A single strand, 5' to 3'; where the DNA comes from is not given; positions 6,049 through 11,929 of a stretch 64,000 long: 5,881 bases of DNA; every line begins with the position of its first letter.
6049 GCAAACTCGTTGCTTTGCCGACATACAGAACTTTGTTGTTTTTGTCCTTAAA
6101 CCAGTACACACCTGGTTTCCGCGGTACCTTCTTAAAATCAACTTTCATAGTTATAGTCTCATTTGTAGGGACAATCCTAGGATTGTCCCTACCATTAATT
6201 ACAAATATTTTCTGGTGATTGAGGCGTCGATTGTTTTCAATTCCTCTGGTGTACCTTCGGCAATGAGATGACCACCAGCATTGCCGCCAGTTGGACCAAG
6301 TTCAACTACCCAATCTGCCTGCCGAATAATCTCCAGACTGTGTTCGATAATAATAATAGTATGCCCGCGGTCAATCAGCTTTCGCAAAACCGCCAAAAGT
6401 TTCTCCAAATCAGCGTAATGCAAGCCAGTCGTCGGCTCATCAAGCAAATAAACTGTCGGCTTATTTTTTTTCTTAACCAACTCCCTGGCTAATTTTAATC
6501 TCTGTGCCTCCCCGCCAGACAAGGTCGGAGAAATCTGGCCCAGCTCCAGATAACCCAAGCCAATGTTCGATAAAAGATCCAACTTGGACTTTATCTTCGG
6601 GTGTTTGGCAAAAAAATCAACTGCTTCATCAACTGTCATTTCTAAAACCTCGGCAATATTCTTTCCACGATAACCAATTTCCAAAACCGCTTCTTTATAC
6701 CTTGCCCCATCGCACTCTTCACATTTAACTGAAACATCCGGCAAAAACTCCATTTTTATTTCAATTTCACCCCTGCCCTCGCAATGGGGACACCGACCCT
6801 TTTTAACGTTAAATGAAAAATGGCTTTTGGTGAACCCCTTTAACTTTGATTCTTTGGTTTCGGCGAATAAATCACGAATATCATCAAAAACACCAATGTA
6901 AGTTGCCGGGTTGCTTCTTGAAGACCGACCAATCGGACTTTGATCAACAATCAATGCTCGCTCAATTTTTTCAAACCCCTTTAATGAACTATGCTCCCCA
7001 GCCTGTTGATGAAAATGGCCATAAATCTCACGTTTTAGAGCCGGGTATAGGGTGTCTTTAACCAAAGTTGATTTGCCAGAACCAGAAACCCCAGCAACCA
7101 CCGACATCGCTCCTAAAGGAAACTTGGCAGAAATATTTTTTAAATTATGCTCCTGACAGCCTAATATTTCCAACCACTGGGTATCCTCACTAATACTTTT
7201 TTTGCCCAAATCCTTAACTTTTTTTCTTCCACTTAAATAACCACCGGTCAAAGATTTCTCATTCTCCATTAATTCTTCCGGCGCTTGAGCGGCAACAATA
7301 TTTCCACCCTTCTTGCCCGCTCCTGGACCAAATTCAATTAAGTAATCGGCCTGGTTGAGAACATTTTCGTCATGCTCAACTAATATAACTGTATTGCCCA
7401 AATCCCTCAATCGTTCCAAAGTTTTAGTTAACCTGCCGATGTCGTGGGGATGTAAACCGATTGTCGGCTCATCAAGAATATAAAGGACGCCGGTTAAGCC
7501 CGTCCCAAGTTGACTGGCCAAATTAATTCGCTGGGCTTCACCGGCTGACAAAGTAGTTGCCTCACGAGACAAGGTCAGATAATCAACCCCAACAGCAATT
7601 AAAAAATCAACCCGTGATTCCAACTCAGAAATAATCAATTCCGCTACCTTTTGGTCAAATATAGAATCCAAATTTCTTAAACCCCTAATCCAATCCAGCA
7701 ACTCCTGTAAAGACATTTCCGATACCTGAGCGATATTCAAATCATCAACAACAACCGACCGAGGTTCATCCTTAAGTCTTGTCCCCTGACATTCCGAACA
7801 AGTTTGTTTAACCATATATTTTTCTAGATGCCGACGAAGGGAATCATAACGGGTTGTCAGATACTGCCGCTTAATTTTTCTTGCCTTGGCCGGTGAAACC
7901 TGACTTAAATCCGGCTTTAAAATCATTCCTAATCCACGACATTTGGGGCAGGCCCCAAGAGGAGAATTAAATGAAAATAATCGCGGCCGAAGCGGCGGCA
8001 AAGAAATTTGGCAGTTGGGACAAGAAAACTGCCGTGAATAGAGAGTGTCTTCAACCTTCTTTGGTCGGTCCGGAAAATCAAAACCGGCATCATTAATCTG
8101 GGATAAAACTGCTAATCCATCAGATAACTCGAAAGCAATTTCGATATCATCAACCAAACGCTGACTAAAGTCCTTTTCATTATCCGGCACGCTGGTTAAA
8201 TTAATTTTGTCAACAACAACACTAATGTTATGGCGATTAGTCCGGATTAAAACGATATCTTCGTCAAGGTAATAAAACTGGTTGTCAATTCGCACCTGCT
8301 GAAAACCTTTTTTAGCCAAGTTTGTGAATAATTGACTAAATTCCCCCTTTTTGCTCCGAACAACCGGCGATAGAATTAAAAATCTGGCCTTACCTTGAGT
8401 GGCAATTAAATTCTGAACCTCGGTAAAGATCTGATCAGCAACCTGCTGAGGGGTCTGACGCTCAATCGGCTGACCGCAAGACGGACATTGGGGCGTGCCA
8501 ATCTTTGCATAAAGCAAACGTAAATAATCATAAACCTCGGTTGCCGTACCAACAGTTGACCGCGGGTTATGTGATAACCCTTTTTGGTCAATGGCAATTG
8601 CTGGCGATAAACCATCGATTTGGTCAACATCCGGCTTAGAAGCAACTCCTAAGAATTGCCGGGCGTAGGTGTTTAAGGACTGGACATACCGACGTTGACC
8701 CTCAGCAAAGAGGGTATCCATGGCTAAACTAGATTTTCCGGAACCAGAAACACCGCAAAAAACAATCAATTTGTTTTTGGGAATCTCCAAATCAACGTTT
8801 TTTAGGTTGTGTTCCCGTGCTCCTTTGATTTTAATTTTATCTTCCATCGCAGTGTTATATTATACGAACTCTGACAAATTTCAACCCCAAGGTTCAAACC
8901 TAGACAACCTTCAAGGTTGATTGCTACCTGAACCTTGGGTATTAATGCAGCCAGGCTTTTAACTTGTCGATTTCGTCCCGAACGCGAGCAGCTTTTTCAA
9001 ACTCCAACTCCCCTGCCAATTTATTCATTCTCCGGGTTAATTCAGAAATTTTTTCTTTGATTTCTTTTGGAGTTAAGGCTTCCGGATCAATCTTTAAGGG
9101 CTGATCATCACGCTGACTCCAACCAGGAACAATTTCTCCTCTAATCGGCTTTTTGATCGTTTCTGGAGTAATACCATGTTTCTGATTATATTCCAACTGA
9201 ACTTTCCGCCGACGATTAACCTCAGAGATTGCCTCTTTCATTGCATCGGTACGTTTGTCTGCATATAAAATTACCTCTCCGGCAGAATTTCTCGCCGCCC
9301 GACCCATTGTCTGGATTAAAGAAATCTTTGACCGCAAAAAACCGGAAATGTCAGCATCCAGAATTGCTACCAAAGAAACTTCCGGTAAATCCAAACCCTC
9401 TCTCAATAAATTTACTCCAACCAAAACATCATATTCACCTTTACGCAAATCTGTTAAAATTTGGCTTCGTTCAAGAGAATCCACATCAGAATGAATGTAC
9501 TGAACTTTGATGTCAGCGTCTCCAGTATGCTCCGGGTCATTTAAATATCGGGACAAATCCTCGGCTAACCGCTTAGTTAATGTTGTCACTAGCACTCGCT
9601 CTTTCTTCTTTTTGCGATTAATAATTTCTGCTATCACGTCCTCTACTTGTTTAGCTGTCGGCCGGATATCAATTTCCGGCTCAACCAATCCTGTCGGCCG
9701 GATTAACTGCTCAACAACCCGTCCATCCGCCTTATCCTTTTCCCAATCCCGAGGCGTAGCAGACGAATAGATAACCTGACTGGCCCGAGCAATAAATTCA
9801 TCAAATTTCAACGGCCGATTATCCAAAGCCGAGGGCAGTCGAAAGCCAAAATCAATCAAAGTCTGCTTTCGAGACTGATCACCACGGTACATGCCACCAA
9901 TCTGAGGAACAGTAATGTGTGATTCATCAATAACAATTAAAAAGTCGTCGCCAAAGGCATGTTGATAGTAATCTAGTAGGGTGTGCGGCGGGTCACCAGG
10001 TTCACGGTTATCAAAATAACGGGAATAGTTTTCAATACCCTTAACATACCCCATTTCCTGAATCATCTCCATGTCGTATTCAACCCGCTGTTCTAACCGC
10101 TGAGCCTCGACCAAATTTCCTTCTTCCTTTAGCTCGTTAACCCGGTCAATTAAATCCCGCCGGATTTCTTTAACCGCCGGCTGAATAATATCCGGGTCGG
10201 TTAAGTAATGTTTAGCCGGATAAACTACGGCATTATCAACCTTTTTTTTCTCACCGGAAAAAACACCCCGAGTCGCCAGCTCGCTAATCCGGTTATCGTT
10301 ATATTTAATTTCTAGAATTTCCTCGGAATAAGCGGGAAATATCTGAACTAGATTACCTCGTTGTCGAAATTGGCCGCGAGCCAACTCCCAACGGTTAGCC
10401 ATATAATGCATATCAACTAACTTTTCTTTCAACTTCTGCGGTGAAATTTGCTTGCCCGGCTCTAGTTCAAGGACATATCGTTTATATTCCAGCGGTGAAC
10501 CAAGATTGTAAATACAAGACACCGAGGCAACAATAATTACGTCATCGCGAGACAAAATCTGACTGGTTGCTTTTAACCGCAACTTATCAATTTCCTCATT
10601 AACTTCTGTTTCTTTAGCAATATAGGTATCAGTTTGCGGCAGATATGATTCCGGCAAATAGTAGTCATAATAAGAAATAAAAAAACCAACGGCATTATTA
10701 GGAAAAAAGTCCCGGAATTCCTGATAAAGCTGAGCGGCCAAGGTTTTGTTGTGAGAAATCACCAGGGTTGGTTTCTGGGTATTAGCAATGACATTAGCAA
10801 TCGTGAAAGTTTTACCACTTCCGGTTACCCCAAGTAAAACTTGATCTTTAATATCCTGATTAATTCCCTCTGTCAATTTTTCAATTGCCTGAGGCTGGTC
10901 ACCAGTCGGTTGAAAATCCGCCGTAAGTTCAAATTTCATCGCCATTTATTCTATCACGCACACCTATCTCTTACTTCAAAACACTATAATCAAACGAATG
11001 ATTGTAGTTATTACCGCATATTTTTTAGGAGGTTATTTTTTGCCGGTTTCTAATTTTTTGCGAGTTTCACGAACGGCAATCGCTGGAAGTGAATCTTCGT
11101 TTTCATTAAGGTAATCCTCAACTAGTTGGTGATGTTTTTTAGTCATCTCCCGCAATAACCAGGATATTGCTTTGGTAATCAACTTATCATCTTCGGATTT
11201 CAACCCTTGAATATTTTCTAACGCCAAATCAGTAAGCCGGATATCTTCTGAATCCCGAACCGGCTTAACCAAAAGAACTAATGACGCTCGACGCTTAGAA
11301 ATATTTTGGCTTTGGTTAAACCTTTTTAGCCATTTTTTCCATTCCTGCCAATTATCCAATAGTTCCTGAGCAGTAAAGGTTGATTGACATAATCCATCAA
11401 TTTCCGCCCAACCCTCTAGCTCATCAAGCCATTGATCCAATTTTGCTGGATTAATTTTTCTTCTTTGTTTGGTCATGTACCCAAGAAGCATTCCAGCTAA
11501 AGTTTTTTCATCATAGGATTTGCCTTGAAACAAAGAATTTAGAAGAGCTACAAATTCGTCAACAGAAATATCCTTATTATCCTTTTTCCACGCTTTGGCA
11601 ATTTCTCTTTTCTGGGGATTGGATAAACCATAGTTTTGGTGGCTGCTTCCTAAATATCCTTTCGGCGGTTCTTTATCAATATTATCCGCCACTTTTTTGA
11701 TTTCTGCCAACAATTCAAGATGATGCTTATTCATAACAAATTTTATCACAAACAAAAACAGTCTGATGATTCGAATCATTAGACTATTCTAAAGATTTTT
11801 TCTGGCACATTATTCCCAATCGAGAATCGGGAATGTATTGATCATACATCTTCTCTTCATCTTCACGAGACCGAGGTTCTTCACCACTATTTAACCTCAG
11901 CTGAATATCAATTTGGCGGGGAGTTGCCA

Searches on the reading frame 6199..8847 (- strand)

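Call 10: search_protein_families(library=pfam, proteins=[window:6199-8847:-], max_evalue=0.001)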
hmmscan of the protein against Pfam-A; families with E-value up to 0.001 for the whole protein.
window:6199-8847:- (882 aa): 14 families
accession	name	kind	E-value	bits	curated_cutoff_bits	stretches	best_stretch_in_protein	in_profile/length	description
PF17760.6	UvrA_inter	-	3.5e-25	88.4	23.3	1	131-249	1-106/109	UvrA interaction domain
PF00005.33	ABC_tran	-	3.7e-22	79.8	25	1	722-807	59-137/137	ABC transporter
PF13191.12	AAA_16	-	2.2e-08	35.2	32.6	0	583-615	28-63/167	AAA ATPase domain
PF02463.25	SMC_N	-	3.6e-08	33.5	40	0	765-849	135-210/220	RecF/RecN/SMC N terminal domain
PF13175.12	AAA_15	-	2.3e-07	31.2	32.1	0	790-841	322-374/374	AAA ATPase domain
PF03193.22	RsgA_GTPase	-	2.4e-07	31.2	30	0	554-608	82-134/174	RsgA GTPase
PF20703.3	nSTAND1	-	6.1e-07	29.8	27.1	0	580-610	34-64/379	Novel STAND NTPase 1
PF13304.12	AAA_21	-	2e-06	28.5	27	0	793-841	255-303/304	AAA domain, putative AbiEii toxin, Type IV TA system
PF13671.12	AAA_33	-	4.3e-06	27.5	27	0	27-55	1-27/143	AAA domain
PF13555.12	AAA_29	-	4.7e-06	26.7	27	0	577-596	20-39/61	P-loop containing region of AAA domain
PF24042.1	DUF7351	-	2.3e-05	24.7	31.2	0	684-738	2-53/177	Domain of unknown function (DUF7351)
PF13481.12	AAA_25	-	8.8e-05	22.7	27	0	21-46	29-54/195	AAA domain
PF12775.13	AAA_7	-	0.00021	21.3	25.8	0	364-403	103-142/181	P-loop containing dynein motor region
PF00684.25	DnaJ_CXXCXGXG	-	0.00024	21.7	32.7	0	683-715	15-50/65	DnaJ central domain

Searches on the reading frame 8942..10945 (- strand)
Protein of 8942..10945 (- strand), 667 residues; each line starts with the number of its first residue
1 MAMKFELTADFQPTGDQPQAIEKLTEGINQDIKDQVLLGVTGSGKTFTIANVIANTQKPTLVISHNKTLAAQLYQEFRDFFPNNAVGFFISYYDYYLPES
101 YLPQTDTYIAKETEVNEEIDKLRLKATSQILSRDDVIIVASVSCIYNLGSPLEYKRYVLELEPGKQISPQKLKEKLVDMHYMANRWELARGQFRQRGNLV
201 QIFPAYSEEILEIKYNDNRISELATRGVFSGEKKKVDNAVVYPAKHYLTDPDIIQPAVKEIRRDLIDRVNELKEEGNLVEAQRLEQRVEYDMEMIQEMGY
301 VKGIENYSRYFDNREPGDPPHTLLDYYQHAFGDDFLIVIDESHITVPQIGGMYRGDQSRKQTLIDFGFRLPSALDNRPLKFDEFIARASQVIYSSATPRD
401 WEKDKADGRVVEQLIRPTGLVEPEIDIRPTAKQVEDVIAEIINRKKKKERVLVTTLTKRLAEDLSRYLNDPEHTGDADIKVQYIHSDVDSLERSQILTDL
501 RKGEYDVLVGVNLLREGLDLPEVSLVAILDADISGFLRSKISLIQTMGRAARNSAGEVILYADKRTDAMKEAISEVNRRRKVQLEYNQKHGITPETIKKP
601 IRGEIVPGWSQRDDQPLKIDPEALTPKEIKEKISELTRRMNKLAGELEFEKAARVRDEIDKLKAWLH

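Call 10: search_protein_families(library=pfam, proteins=[window:8942-10945:-], max_evalue=0.001)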
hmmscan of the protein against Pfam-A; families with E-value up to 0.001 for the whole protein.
window:8942-10945:- (667 aa): 6 families
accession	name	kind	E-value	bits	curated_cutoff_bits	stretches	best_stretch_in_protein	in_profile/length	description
PF12344.14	UvrB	-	5.3e-21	74.6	27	1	560-602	1-43/43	Ultra-violet resistance protein B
PF00271.37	Helicase_C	-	1.4e-20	74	23.5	1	437-553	5-109/110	Helicase conserved C-terminal domain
PF17757.6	UvrB_inter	-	3.5e-18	65.9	22.9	1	159-247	1-91/91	UvrB interaction domain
PF04851.21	ResIII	-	6.4e-13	49.4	22.5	1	12-86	3-84/164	Type III restriction enzyme, res subunit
PF00270.35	DEAD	-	1.6e-09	38.2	26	1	16-83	3-71/167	DEAD/DEAH box helicase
PF02151.25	UVR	-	4.6e-08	33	21.5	1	630-663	1-34/36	UvrB/uvrC motif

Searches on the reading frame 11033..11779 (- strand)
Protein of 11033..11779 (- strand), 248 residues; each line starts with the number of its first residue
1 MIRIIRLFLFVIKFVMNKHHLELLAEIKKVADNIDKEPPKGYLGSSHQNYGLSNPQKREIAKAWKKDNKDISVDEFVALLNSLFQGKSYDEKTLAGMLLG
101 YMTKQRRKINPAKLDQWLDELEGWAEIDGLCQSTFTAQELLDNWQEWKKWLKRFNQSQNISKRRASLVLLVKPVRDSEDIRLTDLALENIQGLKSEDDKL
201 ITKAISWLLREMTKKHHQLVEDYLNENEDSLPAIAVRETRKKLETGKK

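Call 10: search_protein_families(library=pfam, proteins=[window:11033-11779:-], max_evalue=0.001)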
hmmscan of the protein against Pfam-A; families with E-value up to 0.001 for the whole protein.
window:11033-11779:- (248 aa): 1 family
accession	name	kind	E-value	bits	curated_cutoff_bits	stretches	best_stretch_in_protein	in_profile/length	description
PF08713.17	DNA_alkylation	-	8.3e-34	117.6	21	1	24-243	2-213/213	DNA alkylation repair enzyme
